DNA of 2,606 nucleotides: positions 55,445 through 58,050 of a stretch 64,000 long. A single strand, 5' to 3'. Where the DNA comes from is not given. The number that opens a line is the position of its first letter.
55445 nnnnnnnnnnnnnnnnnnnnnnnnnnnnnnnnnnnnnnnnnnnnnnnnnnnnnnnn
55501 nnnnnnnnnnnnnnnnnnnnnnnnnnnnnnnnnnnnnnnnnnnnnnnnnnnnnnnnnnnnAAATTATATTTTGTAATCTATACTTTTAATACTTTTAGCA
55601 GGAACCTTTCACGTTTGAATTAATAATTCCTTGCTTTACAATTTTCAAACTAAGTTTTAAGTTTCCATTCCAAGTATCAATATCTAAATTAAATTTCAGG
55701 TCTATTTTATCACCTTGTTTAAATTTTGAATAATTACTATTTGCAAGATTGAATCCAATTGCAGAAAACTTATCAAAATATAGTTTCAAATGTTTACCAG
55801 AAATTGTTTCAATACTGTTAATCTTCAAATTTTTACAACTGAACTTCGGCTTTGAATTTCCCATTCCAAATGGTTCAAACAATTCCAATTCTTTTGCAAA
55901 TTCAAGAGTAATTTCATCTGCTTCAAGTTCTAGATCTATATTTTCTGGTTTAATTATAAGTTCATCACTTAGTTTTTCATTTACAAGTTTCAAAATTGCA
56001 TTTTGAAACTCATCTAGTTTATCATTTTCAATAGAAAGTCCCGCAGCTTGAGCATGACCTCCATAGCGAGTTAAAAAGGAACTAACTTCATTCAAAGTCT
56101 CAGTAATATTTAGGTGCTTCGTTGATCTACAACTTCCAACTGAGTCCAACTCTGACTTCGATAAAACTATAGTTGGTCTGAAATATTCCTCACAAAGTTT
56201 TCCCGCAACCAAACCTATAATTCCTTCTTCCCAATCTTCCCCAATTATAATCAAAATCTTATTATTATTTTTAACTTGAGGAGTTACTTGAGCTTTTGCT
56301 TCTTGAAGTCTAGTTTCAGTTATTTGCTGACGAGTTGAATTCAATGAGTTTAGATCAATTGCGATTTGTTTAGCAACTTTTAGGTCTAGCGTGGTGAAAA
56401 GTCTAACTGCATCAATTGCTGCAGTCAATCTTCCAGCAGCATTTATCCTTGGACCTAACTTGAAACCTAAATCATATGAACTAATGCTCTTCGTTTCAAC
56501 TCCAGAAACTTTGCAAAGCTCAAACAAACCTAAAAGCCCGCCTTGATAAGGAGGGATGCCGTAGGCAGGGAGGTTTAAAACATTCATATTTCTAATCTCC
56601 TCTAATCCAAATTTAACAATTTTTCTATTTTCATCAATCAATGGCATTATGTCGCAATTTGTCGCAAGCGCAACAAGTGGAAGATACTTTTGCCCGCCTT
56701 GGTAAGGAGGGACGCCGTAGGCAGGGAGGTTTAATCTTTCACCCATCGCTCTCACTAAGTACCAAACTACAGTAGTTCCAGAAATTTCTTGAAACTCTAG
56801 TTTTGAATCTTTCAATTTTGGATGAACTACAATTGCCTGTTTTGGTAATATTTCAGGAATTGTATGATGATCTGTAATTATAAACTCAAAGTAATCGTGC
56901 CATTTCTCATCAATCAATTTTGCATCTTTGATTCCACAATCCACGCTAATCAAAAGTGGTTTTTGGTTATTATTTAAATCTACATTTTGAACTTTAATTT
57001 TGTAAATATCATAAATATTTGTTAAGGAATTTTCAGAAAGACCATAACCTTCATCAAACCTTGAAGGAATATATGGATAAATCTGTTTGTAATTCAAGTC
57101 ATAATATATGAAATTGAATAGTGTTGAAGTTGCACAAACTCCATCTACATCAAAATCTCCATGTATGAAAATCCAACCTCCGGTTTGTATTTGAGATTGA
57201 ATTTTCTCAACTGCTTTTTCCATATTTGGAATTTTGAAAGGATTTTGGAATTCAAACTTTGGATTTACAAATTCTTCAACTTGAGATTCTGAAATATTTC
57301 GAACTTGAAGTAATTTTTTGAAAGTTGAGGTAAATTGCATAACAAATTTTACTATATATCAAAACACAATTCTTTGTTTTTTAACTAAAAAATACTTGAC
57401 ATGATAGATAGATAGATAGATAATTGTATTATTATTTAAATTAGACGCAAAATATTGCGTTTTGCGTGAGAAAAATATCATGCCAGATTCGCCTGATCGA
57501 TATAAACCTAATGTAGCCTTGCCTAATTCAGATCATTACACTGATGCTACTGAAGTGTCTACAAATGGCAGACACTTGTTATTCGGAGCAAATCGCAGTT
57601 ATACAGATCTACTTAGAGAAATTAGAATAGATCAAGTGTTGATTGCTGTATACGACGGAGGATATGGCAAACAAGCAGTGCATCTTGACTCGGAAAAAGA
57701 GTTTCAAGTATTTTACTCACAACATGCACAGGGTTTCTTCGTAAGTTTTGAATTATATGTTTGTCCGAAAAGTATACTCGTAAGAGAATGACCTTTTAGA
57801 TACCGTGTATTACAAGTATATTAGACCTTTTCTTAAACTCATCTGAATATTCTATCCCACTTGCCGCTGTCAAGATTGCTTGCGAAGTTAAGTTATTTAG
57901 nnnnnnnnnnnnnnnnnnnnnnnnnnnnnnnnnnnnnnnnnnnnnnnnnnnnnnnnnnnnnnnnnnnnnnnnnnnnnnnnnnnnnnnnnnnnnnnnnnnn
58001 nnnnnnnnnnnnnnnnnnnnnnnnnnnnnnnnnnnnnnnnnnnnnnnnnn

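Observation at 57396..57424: (GATA)5 microsatellite forming the spacer of a consensus promoter: candidate phase-variable switch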

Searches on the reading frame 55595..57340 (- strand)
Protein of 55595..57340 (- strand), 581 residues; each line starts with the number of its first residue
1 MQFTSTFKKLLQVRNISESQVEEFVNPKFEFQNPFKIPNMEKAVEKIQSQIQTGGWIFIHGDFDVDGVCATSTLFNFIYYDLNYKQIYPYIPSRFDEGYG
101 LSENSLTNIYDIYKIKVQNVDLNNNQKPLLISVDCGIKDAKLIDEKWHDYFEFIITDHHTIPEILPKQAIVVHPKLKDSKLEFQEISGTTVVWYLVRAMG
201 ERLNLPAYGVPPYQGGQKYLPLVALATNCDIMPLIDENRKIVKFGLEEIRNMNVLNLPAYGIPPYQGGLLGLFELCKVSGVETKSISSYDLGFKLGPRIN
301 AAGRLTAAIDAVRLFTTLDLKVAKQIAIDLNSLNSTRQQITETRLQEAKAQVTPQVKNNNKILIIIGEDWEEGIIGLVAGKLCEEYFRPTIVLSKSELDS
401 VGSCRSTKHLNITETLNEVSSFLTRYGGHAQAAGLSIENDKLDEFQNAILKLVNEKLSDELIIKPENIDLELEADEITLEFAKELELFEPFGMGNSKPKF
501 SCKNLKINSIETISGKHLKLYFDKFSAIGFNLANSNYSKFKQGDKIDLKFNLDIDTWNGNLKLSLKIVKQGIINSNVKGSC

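Call 6: search_protein_families(library=pfam, proteins=[window:55595-57340:-], max_evalue=0.1)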
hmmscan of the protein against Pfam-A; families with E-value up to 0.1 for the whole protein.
window:55595-57340:- (581 aa): 3 families
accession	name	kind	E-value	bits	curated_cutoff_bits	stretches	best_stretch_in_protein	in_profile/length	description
PF17768.7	RecJ_OB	-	1.1e-26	93.5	27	1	468-568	1-106/107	RecJ OB domain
PF01368.27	DHH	-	6.3e-16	59.2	28.1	1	57-199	2-104/125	DHH family, N-terminal domain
PF02272.25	DHHA1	-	9.8e-15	55.3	25.9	1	360-454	2-101/102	DHHA1 domain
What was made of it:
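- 55595..57340 (-): recJ, transcribed divergently from the promoter. Pfam DHH, DHHA1 and RecJ_OB (call 6).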

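Call 8: find_encoding_contigs(protein=window:55595-57340:-, flank=3000, max_places=10)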
Protein window:55595-57340:- (581 aa): no gene with exactly this product is on record in the collection.

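Call 11: find_related_loci(query=window:55595-57340:-, collection=genome_contigs, flank=4000)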
Query window:55595-57340:- (581 aa) in genome_contigs; peptide patterns used: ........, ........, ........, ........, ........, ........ (x = any residue, [..] = any of these).
67 stretches matched a pattern; 2 encode a relative of the query (tblastn E <= 1e-3); 2 distinct loci.
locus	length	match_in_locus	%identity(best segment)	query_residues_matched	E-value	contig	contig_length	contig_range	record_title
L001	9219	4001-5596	32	20-568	2e-81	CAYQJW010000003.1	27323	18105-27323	MAG TPA_asm: uncultured Candidatus Saccharibacteria bacterium isolate SRP286056_co1_433 genome assembly, contig: NODE_19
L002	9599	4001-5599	30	19-567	1e-60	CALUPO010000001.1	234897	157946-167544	MAG: Candidatus Gastranaerophilales bacterium isolate BRZ_DS__bin68 genome assembly, contig: BRZ_DS__NODE_51_length_2348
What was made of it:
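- Tried and rejected: The genome_contigs scan with RecJ found only relatives of 30-32% identity (call 11).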

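Call 13: list_cluster_members(proteins=[P0001, window:55595-57340:-, window:57796-58908:-])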
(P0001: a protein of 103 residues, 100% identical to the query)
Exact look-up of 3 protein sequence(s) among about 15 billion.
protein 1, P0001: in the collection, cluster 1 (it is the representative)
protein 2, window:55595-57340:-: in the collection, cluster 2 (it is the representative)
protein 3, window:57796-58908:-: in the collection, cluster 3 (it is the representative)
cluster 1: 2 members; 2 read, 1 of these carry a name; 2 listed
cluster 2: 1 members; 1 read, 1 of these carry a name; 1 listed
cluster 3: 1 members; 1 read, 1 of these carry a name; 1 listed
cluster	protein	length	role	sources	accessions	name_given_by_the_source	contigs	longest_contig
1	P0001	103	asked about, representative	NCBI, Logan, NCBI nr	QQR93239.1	hypothetical protein IPJ91_02140 [bacterium] | MAG: hypothetical protein IPJ91_02140 [bacterium]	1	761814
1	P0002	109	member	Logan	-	-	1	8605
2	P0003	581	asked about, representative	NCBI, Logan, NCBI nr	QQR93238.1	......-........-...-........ exonuclease RecJ [bacterium] | MAG: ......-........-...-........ exonuclease RecJ [bacterium]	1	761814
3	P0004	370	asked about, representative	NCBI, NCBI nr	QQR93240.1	DNA replication/repair protein RecF [bacterium] | MAG: DNA replication/repair protein RecF [bacterium]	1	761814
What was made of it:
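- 55595..57340 (-): NCBI name RecJ (call 13).
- Checked: The flanking genes are as stated. recJ lies at 55595-57340 (-) with DHH, DHHA1 and RecJ_OB domains. recF lies at 57796-58908 (-) (calls 6, 13).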

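Call 28: find_homologous_proteins(query=window:55595-57340:-, max_evalue=1e-30)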
Query window:55595-57340:- (581 aa): 7326 proteins with E <= 1e-30 among 8000 candidates; the best 120 are listed.
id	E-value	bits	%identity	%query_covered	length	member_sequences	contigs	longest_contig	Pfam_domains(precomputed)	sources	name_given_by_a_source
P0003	0.0e+0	1312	100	100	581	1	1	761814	PF01368.28,PF17768.8,PF02272.25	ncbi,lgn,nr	ncbi:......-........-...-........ exonuclease RecJ [bacterium]|nr:MAG: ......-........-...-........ 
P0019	1.7e-288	976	75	98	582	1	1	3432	PF01368.28,PF17768.8,PF02272.25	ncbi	-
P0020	2.7e-131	457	44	97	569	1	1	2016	PF01368.28,PF17768.8,PF02272.25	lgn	-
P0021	1.8e-115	405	44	95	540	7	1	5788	PF01368.28,PF17768.8,PF02272.25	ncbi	-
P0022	1.5e-114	402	40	97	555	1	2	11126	PF01368.28,PF17768.8,PF02272.25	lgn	-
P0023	2.1e-114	401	39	93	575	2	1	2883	PF01368.28,PF17768.8,PF02272.25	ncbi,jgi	-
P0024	1.8e-113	398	40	96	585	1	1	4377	PF01368.28,PF17768.8,PF02272.25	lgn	-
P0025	1.8e-113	398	40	96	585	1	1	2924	PF01368.28,PF17768.8,PF02272.25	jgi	-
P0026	2.9e-113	398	41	97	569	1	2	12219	PF01368.28,PF17768.8,PF02272.25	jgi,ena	-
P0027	1.4e-112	395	40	97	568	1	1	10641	PF01368.28,PF17768.8,PF02272.25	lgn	-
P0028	5.3e-112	393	43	96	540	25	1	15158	PF01368.28,PF17768.8,PF02272.25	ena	-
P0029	1.8e-110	388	39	97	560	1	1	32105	PF01368.28,PF17768.8,PF02272.25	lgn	-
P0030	2.1e-110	388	41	95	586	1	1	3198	PF01368.28,PF17768.8,PF02272.25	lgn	-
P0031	2.8e-110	388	38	97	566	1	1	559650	PF01368.28,PF17768.8,PF02272.25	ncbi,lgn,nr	ncbi:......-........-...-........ exonuclease RecJ [Candidatus Dojkabacteria bacterium]|nr:single-st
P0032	1.4e-109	385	39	98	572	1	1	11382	PF01368.28,PF17768.8,PF02272.25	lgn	-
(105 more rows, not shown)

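Call 29: find_encoding_contigs(protein=P0019, flank=3000, max_places=5)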
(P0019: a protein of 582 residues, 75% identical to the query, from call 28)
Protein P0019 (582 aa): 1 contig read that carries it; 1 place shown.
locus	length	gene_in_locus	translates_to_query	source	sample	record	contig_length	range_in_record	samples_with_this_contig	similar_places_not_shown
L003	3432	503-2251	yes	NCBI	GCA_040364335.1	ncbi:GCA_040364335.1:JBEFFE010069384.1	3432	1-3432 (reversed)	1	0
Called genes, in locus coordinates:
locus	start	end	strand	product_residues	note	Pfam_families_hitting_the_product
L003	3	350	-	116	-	?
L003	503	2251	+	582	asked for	PF01368:DHH, PF02272:DHHA1, PF17768:RecJ_OB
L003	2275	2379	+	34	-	-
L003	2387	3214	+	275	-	PF02578:Cu-oxidase_4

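Call 77: find_encoding_contigs(protein=P0021, flank=2500, max_places=3)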
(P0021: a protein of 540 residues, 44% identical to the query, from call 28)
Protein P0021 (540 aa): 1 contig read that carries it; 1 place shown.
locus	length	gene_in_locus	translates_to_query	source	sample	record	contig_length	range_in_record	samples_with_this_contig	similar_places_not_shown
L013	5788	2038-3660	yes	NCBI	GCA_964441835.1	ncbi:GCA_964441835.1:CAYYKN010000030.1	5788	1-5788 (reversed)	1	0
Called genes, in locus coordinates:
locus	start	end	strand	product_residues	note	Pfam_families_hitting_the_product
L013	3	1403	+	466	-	?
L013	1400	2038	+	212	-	-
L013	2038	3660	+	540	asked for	PF01368:DHH, PF02272:DHHA1, PF17768:RecJ_OB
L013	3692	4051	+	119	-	-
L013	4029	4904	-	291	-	PF02424:ApbE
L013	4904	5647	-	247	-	-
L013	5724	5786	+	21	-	?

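Call 78: find_encoding_contigs(protein=P0028, flank=2500, max_places=3)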
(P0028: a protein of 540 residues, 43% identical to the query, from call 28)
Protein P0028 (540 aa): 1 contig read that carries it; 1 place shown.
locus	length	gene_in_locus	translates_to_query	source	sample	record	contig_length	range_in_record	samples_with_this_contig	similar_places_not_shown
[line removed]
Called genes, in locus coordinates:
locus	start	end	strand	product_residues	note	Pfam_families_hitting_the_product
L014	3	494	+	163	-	?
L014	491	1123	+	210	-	-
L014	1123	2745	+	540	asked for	PF01368:DHH, PF02272:DHHA1, PF17768:RecJ_OB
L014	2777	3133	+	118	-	-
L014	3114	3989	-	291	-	PF02424:ApbE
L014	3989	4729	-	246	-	-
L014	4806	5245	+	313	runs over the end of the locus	PF00551:Formyl_trans_N, PF02911:Formyl_trans_C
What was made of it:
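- Tried and rejected: They are therefore uninformative for the promoter (calls 77, 78).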

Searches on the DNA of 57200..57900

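Call 17: search_rna_families(source=window, start=57200, end=57900, threshold=evalue, max_evalue=1)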
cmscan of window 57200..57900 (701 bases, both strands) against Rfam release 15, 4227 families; matches with E-value up to 1: 0.
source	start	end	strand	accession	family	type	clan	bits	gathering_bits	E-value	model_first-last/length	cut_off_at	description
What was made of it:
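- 57425..57479 (+): Predicted 5' leader (inferred start near 57430-57432), conserved in sequence. It holds hairpins at 57443-57462 and 57464-57483 in this genome only. No Rfam match (call 17).
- Tried and rejected: Rfam on 57200-57900 at a permissive threshold gave nothing (call 17).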
